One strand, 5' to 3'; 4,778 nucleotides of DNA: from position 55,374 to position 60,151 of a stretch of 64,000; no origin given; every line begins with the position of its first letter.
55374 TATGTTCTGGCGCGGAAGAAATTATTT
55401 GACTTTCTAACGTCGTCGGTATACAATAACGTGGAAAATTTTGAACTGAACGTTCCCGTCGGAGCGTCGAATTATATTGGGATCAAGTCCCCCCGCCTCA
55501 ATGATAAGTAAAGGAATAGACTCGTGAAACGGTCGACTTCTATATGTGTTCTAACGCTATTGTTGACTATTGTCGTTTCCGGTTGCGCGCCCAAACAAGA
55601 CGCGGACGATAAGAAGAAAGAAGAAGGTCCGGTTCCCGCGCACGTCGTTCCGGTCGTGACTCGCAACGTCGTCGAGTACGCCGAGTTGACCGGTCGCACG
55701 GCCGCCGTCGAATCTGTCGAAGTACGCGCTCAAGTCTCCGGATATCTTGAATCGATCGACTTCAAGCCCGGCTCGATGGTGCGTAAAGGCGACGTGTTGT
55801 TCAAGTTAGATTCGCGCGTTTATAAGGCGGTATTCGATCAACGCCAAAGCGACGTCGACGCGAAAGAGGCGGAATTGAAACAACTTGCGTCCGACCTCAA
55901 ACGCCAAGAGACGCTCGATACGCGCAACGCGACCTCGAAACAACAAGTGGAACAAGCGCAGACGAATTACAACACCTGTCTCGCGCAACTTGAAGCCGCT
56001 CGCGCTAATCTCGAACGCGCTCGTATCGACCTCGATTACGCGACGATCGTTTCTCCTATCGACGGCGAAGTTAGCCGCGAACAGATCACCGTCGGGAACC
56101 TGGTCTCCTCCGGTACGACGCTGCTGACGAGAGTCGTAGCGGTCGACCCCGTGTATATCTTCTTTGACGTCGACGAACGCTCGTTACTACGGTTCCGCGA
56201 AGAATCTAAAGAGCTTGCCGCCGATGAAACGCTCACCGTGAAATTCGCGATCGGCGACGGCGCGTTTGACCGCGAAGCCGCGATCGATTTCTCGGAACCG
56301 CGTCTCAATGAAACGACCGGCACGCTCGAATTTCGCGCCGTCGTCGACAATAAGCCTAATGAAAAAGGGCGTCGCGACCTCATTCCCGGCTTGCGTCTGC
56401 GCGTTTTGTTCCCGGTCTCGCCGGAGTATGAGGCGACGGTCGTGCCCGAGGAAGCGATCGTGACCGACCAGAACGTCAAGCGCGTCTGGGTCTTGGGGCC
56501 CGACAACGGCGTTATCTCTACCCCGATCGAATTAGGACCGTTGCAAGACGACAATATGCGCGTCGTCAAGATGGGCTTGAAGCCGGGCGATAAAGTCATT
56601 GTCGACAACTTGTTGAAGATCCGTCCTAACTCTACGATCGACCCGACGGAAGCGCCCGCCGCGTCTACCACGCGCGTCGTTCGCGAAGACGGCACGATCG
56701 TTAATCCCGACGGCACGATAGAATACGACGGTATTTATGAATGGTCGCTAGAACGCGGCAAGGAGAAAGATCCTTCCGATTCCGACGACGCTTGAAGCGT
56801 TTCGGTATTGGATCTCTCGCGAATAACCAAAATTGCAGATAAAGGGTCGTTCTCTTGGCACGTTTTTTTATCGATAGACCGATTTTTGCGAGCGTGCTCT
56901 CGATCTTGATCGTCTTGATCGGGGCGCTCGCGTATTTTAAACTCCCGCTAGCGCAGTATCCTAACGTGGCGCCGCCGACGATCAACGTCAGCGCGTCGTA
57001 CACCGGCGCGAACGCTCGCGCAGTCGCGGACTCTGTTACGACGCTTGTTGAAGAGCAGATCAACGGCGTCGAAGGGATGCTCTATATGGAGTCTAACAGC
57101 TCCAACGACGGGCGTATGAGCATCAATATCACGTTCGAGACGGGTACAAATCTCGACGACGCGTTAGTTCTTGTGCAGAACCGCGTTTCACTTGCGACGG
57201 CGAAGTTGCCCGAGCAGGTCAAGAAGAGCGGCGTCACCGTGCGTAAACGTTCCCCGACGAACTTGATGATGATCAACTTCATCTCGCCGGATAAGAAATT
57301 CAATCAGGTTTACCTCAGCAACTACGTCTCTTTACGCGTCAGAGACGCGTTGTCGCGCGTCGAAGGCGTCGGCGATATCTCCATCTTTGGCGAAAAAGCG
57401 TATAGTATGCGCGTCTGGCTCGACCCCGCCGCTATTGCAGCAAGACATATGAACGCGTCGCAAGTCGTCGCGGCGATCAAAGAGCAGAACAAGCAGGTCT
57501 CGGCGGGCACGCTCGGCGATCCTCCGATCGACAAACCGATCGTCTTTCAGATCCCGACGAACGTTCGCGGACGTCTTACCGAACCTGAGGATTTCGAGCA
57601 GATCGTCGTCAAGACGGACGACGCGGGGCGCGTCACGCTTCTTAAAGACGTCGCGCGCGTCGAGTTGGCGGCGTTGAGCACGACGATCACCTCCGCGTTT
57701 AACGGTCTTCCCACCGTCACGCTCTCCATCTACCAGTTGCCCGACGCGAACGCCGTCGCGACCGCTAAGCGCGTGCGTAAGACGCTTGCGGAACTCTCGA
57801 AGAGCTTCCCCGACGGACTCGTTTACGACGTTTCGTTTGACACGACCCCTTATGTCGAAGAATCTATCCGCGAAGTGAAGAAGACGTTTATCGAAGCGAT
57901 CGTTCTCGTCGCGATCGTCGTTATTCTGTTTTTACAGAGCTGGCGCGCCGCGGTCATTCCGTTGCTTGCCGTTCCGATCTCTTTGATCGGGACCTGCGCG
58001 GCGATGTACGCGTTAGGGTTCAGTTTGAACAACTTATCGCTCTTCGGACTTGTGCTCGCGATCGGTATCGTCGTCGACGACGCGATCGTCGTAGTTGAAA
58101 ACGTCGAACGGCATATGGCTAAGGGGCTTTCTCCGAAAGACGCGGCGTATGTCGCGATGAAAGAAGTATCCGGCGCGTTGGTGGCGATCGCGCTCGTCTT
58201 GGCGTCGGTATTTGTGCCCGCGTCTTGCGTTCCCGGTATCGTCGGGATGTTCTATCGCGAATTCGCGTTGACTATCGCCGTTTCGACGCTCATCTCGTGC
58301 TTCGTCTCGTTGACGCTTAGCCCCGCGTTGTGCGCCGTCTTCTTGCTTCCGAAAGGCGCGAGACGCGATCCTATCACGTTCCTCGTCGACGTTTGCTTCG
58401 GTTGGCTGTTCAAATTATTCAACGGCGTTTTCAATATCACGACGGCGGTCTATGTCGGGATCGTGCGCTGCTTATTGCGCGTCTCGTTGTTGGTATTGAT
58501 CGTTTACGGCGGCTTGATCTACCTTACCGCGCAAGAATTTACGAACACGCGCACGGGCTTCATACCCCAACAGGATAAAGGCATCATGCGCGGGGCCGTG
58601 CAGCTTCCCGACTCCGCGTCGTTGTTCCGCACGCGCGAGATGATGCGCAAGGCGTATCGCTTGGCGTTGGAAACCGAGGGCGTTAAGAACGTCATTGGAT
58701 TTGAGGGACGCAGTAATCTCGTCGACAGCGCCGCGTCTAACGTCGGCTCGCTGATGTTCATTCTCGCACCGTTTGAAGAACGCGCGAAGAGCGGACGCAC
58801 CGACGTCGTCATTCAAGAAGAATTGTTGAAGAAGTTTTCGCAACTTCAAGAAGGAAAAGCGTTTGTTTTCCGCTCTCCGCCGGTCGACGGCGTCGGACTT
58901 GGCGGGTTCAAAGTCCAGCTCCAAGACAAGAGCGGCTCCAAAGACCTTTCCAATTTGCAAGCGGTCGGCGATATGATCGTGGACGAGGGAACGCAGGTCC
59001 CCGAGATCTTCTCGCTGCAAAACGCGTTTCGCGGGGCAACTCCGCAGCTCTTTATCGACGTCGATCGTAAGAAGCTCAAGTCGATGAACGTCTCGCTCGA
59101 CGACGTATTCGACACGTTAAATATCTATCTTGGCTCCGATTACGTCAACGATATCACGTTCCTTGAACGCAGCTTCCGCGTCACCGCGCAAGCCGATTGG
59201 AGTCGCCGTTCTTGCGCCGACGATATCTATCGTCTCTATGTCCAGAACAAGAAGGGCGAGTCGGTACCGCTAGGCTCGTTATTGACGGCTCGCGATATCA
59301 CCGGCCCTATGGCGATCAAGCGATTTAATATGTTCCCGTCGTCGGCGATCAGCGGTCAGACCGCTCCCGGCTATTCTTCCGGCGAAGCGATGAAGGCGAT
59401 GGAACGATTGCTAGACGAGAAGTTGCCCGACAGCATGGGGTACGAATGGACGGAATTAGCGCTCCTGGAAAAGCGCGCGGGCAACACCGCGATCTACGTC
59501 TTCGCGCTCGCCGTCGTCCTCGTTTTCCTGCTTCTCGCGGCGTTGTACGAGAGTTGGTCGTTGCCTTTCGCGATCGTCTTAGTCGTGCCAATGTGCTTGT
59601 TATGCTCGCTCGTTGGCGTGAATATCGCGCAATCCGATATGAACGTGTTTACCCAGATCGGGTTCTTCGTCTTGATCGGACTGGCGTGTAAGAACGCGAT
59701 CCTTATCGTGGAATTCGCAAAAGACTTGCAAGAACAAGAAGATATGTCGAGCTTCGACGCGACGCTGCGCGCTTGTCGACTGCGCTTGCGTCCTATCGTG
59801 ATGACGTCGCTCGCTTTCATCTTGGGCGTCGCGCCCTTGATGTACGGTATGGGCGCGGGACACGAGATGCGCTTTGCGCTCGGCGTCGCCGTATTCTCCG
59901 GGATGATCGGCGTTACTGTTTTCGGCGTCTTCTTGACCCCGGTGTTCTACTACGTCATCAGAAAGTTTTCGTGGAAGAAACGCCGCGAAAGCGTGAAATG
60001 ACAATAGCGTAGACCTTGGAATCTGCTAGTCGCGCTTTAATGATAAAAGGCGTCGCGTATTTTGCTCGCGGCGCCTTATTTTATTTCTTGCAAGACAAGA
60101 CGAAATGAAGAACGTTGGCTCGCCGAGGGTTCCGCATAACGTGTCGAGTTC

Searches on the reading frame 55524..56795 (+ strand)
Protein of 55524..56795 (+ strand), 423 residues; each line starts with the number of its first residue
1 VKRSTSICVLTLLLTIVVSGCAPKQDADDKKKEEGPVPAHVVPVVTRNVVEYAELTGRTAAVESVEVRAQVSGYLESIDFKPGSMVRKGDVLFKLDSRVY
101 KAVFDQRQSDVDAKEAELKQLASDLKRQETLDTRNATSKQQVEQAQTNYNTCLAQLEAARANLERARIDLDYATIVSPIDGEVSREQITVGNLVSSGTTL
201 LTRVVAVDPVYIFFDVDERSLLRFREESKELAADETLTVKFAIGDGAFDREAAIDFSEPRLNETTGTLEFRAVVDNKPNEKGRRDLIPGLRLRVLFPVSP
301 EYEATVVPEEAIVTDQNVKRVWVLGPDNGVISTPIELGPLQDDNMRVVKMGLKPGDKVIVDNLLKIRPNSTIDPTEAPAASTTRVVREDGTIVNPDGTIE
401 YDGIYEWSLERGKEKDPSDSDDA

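Call 34: search_protein_families(library=pfam, proteins=[window:55524-56795:+], max_evalue=0.001)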
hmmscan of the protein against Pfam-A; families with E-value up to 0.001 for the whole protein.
window:55524-56795:+ (423 aa): 4 families
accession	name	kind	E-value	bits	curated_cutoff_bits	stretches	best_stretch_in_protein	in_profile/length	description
PF16576.10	HlyD_D23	-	1.2e-12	48.1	30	1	65-278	20-205/214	Barrel-sandwich domain of CusB or HlyD membrane-fusion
PF13437.12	HlyD_3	-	7.2e-09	36.8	22.2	1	174-289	1-106/106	HlyD family secretion protein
PF13533.13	Biotin_lipoyl_2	-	1.7e-05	25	29.8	1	65-96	1-32/32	Biotin-lipoyl like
PF00364.28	Biotin_lipoyl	-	0.00012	22.3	22.1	0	64-95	42-73/73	Biotin-requiring enzyme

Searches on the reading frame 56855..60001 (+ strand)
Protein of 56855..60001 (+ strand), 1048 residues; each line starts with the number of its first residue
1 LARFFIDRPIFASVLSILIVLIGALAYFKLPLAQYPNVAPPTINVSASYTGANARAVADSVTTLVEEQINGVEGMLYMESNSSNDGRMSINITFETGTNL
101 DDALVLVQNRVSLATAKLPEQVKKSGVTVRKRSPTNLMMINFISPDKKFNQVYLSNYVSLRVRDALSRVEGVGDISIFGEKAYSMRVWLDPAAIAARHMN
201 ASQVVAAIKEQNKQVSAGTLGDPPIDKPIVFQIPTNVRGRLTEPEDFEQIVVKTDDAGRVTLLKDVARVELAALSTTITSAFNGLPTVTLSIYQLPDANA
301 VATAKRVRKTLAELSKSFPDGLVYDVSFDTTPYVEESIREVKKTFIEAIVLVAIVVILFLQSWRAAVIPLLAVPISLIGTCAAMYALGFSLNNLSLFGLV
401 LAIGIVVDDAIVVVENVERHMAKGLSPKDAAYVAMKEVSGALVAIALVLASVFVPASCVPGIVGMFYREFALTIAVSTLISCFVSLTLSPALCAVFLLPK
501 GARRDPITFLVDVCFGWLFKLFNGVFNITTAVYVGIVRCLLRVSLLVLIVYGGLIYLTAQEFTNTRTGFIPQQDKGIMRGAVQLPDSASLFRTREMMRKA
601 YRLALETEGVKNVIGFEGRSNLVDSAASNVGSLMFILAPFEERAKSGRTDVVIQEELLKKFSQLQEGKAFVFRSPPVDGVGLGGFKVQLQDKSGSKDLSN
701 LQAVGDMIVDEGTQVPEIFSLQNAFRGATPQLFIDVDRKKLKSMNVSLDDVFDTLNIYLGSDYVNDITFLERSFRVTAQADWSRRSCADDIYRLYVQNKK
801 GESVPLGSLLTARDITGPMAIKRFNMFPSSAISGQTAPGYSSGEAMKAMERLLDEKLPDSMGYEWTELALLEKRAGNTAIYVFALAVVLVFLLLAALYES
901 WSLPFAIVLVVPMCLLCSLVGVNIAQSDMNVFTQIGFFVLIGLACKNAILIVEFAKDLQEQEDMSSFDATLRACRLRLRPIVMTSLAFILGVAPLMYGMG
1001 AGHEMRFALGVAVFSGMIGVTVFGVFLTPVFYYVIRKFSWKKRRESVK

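Call 34: search_protein_families(library=pfam, proteins=[window:56855-60001:+], max_evalue=0.001)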
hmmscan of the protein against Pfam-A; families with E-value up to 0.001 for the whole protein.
window:56855-60001:+ (1048 aa): 3 families
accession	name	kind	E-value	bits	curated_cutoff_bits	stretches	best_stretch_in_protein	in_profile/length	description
PF00873.25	ACR_tran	-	0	1077.6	28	1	1-1036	1-1021/1021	AcrB/AcrD/AcrF family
PF03176.21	MMPL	-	5.9e-12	45.6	20.5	1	337-495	141-301/333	MMPL family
PF02355.23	SecD_SecF_C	-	3.4e-05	23.8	20.5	0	346-487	38-181/189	Protein export membrane protein SecD/SecF, C-terminal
